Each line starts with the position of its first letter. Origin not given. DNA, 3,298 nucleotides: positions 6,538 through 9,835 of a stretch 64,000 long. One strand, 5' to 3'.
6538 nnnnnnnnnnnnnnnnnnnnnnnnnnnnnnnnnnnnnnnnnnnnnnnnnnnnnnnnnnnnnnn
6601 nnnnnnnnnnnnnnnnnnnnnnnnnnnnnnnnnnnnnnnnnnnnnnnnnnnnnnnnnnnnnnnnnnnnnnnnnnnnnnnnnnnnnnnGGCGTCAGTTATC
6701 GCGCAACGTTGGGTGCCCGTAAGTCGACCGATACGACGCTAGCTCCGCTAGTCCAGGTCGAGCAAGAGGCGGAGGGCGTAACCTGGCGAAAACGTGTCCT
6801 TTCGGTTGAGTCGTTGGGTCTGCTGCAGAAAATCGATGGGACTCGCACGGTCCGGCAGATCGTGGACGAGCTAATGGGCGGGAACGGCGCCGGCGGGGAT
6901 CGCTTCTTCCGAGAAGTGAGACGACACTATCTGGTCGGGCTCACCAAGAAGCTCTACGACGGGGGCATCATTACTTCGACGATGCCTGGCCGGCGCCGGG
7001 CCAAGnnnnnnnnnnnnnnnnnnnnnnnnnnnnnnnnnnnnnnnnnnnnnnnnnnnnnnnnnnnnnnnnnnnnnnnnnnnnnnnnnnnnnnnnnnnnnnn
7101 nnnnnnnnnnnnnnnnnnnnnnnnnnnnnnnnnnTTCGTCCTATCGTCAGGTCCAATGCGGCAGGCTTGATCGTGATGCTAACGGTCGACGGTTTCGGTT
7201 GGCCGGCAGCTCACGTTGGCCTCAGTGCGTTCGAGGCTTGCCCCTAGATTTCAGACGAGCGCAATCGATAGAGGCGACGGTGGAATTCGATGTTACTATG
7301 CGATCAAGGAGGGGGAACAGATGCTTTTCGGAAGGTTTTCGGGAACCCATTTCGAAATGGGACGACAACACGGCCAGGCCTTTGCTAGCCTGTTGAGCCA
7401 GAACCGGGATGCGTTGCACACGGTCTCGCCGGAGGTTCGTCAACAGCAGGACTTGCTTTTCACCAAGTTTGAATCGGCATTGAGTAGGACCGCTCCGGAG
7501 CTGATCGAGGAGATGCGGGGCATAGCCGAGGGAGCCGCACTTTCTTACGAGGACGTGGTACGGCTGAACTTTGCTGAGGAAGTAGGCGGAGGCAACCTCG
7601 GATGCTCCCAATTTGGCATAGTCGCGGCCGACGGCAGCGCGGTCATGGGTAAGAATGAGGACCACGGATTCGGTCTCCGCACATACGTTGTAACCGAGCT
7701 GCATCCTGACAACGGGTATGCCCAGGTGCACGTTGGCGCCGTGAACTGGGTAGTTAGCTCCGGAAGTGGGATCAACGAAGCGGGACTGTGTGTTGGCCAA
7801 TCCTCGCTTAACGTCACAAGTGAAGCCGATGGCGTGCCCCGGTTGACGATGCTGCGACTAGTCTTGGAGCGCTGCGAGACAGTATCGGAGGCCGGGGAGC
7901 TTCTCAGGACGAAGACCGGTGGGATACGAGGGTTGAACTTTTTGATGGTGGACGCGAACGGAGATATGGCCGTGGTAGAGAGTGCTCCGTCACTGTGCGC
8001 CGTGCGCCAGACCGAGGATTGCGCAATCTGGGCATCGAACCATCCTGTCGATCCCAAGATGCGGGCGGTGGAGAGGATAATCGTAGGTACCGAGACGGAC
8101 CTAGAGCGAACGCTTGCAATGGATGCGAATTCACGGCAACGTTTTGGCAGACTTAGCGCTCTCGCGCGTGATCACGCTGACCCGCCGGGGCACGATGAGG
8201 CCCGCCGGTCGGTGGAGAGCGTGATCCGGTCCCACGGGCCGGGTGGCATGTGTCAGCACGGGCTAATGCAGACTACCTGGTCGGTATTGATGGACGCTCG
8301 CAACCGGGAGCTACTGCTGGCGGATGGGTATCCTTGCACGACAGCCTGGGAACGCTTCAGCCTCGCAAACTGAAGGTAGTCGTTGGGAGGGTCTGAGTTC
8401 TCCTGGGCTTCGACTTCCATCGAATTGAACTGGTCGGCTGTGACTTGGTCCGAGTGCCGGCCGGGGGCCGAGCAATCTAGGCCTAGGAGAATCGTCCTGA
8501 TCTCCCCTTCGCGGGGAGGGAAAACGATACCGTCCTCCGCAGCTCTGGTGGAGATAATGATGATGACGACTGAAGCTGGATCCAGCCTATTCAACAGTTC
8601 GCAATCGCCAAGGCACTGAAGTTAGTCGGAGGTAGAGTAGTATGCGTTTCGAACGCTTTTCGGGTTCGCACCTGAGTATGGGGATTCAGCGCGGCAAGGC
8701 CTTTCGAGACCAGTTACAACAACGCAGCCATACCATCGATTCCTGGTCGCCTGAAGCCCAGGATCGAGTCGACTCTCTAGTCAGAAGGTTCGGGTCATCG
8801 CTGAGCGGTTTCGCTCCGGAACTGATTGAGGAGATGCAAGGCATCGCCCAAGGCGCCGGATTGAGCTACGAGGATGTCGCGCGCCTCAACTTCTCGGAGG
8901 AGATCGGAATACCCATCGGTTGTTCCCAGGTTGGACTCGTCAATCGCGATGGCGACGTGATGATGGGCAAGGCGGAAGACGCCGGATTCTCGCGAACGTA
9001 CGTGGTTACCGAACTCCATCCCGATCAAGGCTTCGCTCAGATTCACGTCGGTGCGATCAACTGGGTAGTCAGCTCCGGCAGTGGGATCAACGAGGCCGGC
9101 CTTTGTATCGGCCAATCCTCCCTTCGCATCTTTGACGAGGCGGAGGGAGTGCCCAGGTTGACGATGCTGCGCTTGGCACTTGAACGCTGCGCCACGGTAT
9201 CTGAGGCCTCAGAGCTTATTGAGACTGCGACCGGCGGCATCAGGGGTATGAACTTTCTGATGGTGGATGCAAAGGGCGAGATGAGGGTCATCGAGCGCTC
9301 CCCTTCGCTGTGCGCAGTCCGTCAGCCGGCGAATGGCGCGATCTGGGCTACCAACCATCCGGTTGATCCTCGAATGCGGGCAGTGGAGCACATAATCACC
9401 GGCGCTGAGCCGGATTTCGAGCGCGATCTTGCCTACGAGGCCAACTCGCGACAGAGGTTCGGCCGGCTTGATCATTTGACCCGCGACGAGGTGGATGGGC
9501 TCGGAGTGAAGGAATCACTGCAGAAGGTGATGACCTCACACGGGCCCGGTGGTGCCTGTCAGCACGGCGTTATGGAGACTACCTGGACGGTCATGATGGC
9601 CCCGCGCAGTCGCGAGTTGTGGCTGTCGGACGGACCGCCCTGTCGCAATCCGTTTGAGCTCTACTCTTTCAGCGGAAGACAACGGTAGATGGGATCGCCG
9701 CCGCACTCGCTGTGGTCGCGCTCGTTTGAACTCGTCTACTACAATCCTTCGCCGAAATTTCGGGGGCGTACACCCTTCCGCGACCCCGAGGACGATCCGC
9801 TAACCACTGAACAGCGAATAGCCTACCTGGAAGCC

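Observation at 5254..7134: Flavin-dependent halogenase-like enzyme fused to a PqqD/RiPP-recognition-element-like domain and a SEC-C zinc motif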

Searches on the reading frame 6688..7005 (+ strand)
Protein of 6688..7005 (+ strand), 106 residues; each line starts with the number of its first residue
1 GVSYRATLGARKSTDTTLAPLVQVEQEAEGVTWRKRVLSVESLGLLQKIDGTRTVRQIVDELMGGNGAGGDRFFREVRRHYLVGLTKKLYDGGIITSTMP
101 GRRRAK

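Call 17: search_solved_structures(query=A2, max_evalue=10, show_alignments=4)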
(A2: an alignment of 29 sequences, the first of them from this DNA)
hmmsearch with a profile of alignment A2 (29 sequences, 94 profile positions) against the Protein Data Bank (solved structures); distinct sequences matched with E-value up to 10: 19.
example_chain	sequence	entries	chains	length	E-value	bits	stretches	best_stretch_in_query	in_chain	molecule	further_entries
5sxy_A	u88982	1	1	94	0.00019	24.5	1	29-92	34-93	Bifunctional coenzyme PQQ synthesis protein C/D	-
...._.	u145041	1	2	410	0.00037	23.6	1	36-91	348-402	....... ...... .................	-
3g2b_A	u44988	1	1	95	0.00078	22.6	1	31-87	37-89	Coenzyme PQQ synthesis protein D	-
5vrd_D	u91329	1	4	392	0.0023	21.1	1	29-92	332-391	Bifunctional coenzyme PQQ synthesis protein C/D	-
5ff5_A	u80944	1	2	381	0.051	16.8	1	40-65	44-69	PaaA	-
7bqq_A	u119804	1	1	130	0.41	13.9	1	49-88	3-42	Gogy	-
5vgz_E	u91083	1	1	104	0.46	13.7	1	45-92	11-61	26S proteasome regulatory subunit 10B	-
5m32_f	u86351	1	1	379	0.52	13.5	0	44-92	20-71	26S protease regulatory subunit 10B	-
12bm_E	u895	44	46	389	0.57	13.4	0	44-92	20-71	26S protease regulatory subunit 10B | 26S proteasome regulatory subunit 10B | RPT4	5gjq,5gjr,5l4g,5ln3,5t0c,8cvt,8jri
9szv_E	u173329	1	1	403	0.59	13.4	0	41-92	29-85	26S proteasome regulatory subunit 10B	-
22mm_E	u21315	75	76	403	0.62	13.3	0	41-92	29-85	Proteasome 26S subunit, ATPase 6 | 26S protease regulatory subunit 10B | 26S proteasome regulatory subunit 10B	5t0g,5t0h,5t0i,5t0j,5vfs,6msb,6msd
6epc_L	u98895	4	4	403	0.62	13.3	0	41-92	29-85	Proteasome 26S subunit, ATPase 6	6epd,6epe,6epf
8tfo_A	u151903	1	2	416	1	12.6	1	28-84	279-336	Mevalonate kinase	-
5vfp_E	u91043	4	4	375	1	12.6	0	45-92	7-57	26S proteasome regulatory subunit 10B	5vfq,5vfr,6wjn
5vhf_E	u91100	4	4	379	1.2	12.4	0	45-92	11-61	26S proteasome regulatory subunit 10B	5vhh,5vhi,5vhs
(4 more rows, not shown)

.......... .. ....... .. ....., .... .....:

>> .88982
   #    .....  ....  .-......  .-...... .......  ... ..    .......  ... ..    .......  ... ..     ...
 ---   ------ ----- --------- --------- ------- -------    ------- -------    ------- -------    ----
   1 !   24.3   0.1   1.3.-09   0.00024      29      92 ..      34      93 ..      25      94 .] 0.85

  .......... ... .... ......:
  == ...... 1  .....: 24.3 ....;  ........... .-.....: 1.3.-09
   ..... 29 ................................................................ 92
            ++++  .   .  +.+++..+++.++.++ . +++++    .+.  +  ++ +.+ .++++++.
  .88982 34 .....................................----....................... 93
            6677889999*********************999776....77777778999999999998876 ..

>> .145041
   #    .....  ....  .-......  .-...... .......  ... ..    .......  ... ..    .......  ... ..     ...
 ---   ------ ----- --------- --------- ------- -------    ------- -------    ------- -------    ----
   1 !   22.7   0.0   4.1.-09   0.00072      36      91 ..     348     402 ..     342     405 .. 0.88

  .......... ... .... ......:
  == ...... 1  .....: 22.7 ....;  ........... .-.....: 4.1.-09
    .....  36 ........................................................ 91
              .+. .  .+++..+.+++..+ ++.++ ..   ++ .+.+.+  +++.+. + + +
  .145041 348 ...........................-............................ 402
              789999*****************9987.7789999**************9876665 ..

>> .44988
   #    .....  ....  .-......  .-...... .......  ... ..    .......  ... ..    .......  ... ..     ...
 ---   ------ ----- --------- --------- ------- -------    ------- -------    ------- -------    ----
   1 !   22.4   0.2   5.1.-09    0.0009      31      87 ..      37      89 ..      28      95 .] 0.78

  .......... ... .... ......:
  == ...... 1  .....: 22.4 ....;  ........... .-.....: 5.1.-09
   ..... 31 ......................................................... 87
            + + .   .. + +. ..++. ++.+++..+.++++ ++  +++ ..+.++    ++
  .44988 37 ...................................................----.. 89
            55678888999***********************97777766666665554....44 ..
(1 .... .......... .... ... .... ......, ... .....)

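Call 18: search_protein_families(library=pfam, alignment_id=A2, max_evalue=10)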
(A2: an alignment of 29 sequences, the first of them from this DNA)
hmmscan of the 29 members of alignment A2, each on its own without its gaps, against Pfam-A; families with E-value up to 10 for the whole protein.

A. member 1, seq(106 aa): 2 families
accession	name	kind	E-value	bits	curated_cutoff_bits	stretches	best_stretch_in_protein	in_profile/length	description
PF21475.2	PaaA-like_N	-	0.012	15.5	27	1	45-63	34-52/60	PaaA-like, N-terminal domain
PF21782.3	PKMT_2nd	-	0.23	12.3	27.8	1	33-63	23-55/98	PKMT, C-terminal winged helix domain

B. families by the number of members that match (of 29 scanned): 8 families
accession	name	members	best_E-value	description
PF05402.18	PqqD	17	0.00031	Coenzyme PQQ synthesis protein D (PqqD)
PF21475.2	PaaA-like_N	16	0.00021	PaaA-like, N-terminal domain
PF21782.3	PKMT_2nd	8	0.0049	PKMT, C-terminal winged helix domain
PF19096.5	DUF5784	1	0.0015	Family of unknown function (DUF5784)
PF22710.1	SNaCT1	1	0.013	Short NACHT-associated C-Terminal domain, family 1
PF04368.18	DUF507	1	0.021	Protein of unknown function (DUF507)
PF16221.11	HTH_47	1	0.13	winged helix-turn-helix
PF17003.11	Actin_micro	1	0.3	Putative actin-like family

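Call 33: predict_structure(alignment_id=A2)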
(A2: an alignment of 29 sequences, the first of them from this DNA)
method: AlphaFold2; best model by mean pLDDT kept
length: 106 residues; sequences in the alignment: 29
mean_pLDDT: 85.0   pTM: 0.68
mean pLDDT of the five models: 85.0, 82.7, 81.7, 79.3, 78.4
residues with pLDDT >= 90: 43; 70-90: 50; 50-70: 13; < 50: 0
segments of 3 or more residues with pLDDT < 50: none
pLDDT, mean of each block of 10 residues (from residue 1): 90 85 90 89 91 90 69 86 92 84 59
secondary structure, 60 per line:
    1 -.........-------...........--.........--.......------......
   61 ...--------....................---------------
elements in order: E2-10 E18-28 E31-39 H42-48 H55-63 H72-91

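Call 36: fold_search(model_id=the predicted structure, library=pdb)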
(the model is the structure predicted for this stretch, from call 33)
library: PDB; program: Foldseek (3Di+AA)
matches with E <= 10: 419; with E <= 0.001: 0
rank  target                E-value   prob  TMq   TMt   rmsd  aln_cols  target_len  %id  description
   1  6koi_W                1.1e-01  0.35  0.26  0.23  12.3        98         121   13  Crystal structure of SNX11-PXe domain in dimer form. (released 2020-07-08)
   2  6koi_E                1.9e-01  0.30  0.26  0.23  11.8       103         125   13  Crystal structure of SNX11-PXe domain in dimer form. (released 2020-07-08)
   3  6s86_B                2.7e-01  0.25  0.26  0.19   8.2        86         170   14  Human wtSTING in complex with 3'3'-c-di-GMP (released 2019-07-17)
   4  6xnp_B                3.1e-01  0.20  0.23  0.16   8.6        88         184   18  Crystal Structure of Human STING CTD complex with SR-717 (released 2020-08-26)
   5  6koi_I                3.3e-01  0.21  0.26  0.22  12.4       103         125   13  Crystal structure of SNX11-PXe domain in dimer form. (released 2020-07-08)
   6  6s86_A                3.5e-01  0.28  0.28  0.20   8.2        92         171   12  Human wtSTING in complex with 3'3'-c-di-GMP (released 2019-07-17)
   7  4lol_A                3.5e-01  0.25  0.25  0.17   9.0        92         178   12  Crystal structure of mSting in complex with DMXAA (released 2013-08-21)
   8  7q85                  3.5e-01  0.25  0.27  0.19   8.2        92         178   12  Crystal structure of human STING in complex with MD1193 (released 2022-10-19)
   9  6koi_C                3.5e-01  0.23  0.26  0.23  11.7       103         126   13  Crystal structure of SNX11-PXe domain in dimer form. (released 2020-07-08)
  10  4jc5_B                3.5e-01  0.16  0.23  0.17   8.5        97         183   15  Immune activator bound to receptor (released 2013-05-08)
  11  3iji_A                3.7e-01  0.33  0.29  0.11   8.6        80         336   21  Structure of dipeptide epimerase from Bacteroides thetaiotaomicron complexed with L-Ala-D-Glu; nonproductive substrate (released 2010-07-21)
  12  6s27                  3.7e-01  0.25  0.27  0.19   8.3        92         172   12  Crystal structure of human wild type STING in complex with 2'3'-cyclic-GMP-2'F-2'dAMP (released 2019-11-27)
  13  4jc5_A                3.9e-01  0.21  0.25  0.18   8.0        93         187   12  Immune activator bound to receptor (released 2013-05-08)
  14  4lok_A                4.2e-01  0.23  0.27  0.19   8.6        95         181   14  Crystal structure of mSting in complex with c[G(3',5')pA(3',5')p] (released 2013-08-14)
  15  4yp1_B                4.2e-01  0.20  0.26  0.19   8.6        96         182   14  Misting with CDA (released 2015-10-07)
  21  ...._B                5.1e-01  0.33  0.33  0.12  10.0        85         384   22  Crystal Structure of Histone H3 Lysine 79 (H3K79) Methyltransferase Rv2067c from Mycobacterium tuberculosis (released 2023-10-18)
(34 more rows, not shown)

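Call 59: search_protein_representatives(alignment_id=A2)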
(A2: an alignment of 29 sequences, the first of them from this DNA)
Query: 29 sequences, 94 profile positions. Proteins with E-value up to 0.001 (for the whole library): 33; up to 1e-10: 12; up to 1e-30: 0. The best 33 are listed.
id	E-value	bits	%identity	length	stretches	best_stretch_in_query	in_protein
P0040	1.7e-22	95.3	-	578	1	2-93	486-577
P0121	3.0e-21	91.3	-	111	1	1-93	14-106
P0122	4.0e-21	90.9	-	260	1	2-93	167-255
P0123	2.6e-19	85.1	-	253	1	2-93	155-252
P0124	6.3e-19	83.8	-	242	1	2-93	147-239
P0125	1.3e-18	82.9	-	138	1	2-93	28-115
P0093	1.8e-17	79.2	-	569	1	2-93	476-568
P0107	2.9e-17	78.5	-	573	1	1-93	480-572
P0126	1.3e-16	76.4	-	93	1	8-93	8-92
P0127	4.3e-15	71.6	-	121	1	1-68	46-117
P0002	5.3e-15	71.3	-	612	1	1-88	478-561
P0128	1.1e-14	70.2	-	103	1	17-76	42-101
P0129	1.8e-08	50.3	-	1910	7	14-66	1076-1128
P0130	9.6e-07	44.8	-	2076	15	40-73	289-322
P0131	7.4e-06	41.9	-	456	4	35-74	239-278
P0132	7.8e-06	41.9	-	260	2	30-92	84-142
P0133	4.0e-05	39.6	-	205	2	38-91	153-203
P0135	6.0e-05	39.0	-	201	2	29-93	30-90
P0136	9.2e-05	38.4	-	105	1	31-93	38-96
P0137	1.2e-04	38.1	-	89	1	14-91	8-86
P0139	2.3e-04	37.2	-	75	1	30-91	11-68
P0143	4.4e-04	36.3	-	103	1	29-92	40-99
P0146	5.9e-04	35.9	-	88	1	29-93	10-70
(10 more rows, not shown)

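Call 60: search_protein_families(library=pfam, proteins=[P0129, P0131, P0132, P0133, P0135, P0136, P0137, P0139, P0143, P0146], max_evalue=0.01)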
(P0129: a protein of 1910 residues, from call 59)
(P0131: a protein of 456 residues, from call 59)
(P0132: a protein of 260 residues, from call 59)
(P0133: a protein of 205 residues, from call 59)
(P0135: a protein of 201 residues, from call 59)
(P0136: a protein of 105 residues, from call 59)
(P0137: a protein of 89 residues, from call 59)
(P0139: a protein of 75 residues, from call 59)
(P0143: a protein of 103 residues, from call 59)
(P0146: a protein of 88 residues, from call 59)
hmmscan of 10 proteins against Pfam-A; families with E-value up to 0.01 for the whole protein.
P0129 (1910 aa): 9 families
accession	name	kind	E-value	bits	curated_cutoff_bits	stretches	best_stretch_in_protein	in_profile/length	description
PF16403.11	Bact_surface_Ig-like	-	2.9e-153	498.6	27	11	247-317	1-71/71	Bacterial surface protein, Ig-like domain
PF02494.22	HYR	-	3.3e-22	79.1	21.7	2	1240-1316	2-81/81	HYR domain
PF18911.6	PKD_4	-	1.4e-13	51.1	27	1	850-906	33-84/85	PKD domain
PF15418.12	DUF4625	-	5.6e-13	49.7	27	0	1205-1233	102-130/131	Domain of unknown function (DUF4625)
PF21722.4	Gly_rich_2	-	3.2e-10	40.8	24.3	1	42-239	3-226/226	Glycine-rich domain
PF00801.26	PKD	-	7.8e-10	39.1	23.5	1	849-902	27-76/80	PKD domain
PF04059.18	RRM_2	-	1.9e-08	34.8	25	0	270-325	5-60/97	RNA recognition motif 2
PF13750.12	Big_3_3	-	2.7e-08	34.1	27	0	1120-1171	8-56/157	Bacterial Ig-like domain (group 3)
PF18981.6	InlK_D3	-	2.4e-05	24.7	25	0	275-312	32-69/75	Internalin K domain (D3/D4)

P0131 (456 aa): 49 families (the best 25 are shown)
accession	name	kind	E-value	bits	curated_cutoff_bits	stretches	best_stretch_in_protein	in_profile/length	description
PF04545.22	Sigma70_r4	-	1.1e-22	79.8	24.1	1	297-335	4-42/50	Sigma-70, region 4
PF13384.12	HTH_23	-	5.6e-22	77.3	24.6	1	408-440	8-40/50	Homeodomain-like domain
PF13518.12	HTH_28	-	2.6e-21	75.8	25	1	408-455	3-52/52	Helix-turn-helix domain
PF12802.13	MarR_2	-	6.5e-21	74.7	27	0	80-118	21-60/61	MarR family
PF08281.18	Sigma70_r4_2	-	8e-17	61.1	25.7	0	404-431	12-40/54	Sigma-70, region 4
PF13542.12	HTH_Tnp_ISL3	-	7.5e-16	57.8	27.4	0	57-96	6-43/51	Helix-turn-helix domain of transposase family ISL3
PF13412.12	HTH_24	-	2e-15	56.5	21.9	0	129-151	10-31/48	Winged helix-turn-helix DNA-binding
PF01978.25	TrmB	-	2.3e-12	47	25.6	0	69-112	11-55/68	Sugar-specific transcriptional regulator TrmB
PF01527.26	HTH_Tnp_1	-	3.6e-11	43.6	24.1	0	362-384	18-40/75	Transposase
PF13936.12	HTH_38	-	2.5e-09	37.2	27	0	361-382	14-35/44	Helix-turn-helix domain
PF13404.12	HTH_AsnC-type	-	1.2e-08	35.1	27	0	251-266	15-30/42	AsnC-type helix-turn-helix domain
PF04967.18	HTH_10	-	2.2e-08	34.2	23.1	0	81-105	25-49/53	HTH DNA binding domain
PF09339.16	HTH_IclR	-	2.6e-08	33.9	22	0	365-388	16-39/52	IclR helix-turn-helix domain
PF13551.12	HTH_29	-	3.1e-08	34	28.1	0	408-454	2-53/64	Winged helix-turn helix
PF16007.11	DUF4777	-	6.9e-08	33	34.4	0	120-170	2-52/66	Domain of unknown function (DUF4777)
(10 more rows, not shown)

P0132 (260 aa): 3 families
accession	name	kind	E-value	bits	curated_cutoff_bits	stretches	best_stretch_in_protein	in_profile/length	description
PF05402.18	PqqD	-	1e-26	93.5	23.4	2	175-235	6-66/67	Coenzyme PQQ synthesis protein D (PqqD)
PF21782.3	PKMT_2nd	-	7.8e-08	33.1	27.8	1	177-222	23-68/98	PKMT, C-terminal winged helix domain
PF20060.4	DUF6459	-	7e-05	23.6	27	0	187-221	10-44/105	Family of unknown function (DUF6459)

P0133 (205 aa): 1 family
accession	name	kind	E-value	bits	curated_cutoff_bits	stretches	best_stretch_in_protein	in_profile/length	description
PF05402.18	PqqD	-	1.3e-23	83.5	23.4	2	139-203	4-67/67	Coenzyme PQQ synthesis protein D (PqqD)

P0135 (201 aa): 2 families
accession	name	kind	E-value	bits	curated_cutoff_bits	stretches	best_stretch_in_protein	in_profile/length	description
PF05402.18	PqqD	-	3.7e-27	94.9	23.4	2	27-88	6-67/67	Coenzyme PQQ synthesis protein D (PqqD)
PF21782.3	PKMT_2nd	-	0.0085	16.9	27.8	0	129-174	29-74/98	PKMT, C-terminal winged helix domain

P0136 (105 aa): 1 family
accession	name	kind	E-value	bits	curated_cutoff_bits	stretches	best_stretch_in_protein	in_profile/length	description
PF05402.18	PqqD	-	3.6e-12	46.9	23.4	1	31-92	4-65/67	Coenzyme PQQ synthesis protein D (PqqD)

P0137 (89 aa): 0 families

P0139 (75 aa): 4 families
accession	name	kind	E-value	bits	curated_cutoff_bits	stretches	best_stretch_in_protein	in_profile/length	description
PF05402.18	PqqD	-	3.3e-19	69.4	23.4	1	6-68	3-67/67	Coenzyme PQQ synthesis protein D (PqqD)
PF21782.3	PKMT_2nd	-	0.00081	20.2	27.8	1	13-54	27-68/98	PKMT, C-terminal winged helix domain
PF16007.11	DUF4777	-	0.0011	19.6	34.4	1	32-73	21-62/66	Domain of unknown function (DUF4777)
PF04738.18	Lant_dehydr_N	-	0.0021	16.7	28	1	11-61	139-190/649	Lantibiotic dehydratase, N terminus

P0143 (103 aa): 1 family
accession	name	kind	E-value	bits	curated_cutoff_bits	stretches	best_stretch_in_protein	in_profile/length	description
PF05402.18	PqqD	-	1.5e-18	67.3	23.4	1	32-98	1-67/67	Coenzyme PQQ synthesis protein D (PqqD)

P0146 (88 aa): 3 families
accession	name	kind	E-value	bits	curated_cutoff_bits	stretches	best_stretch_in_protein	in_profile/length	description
PF05402.18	PqqD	-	2.9e-16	60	23.4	1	5-68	2-67/67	Coenzyme PQQ synthesis protein D (PqqD)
PF21117.3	MRB1590_C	-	0.0047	18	27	1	25-79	44-98/102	MRB1590 C-terminal domain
PF21782.3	PKMT_2nd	-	0.0077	17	27.8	0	13-57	27-71/98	PKMT, C-terminal winged helix domain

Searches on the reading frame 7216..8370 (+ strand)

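Call 5: search_protein_families(library=pfam, proteins=[window:7216-8370:+], max_evalue=0.01)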
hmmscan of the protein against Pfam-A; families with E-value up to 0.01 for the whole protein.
window:7216-8370:+ (385 aa): 1 family
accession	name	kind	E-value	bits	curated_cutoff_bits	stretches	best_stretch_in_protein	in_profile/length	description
PF03417.21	AAT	-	6.2e-21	75.6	23.2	1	139-314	4-175/225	Acyl-coenzyme A:6-aminopenicillanic acid acyl-transferase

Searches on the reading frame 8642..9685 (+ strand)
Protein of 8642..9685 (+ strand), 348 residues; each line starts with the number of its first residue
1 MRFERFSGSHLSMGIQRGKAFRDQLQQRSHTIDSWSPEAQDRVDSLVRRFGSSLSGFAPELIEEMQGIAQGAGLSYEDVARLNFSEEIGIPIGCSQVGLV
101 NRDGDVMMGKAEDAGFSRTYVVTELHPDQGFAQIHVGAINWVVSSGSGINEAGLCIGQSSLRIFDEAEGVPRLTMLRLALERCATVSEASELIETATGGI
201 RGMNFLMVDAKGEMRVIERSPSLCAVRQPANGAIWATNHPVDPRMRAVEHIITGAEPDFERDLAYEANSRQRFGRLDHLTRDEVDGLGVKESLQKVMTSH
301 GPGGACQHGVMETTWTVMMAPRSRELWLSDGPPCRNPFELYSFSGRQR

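Call 5: search_protein_families(library=pfam, proteins=[window:8642-9685:+], max_evalue=0.01)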
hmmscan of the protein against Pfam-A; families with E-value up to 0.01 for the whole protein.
window:8642-9685:+ (348 aa): 1 family
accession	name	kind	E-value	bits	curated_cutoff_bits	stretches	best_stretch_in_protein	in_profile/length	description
PF03417.21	AAT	-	8.3e-19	68.6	23.2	1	101-286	2-174/225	Acyl-coenzyme A:6-aminopenicillanic acid acyl-transferase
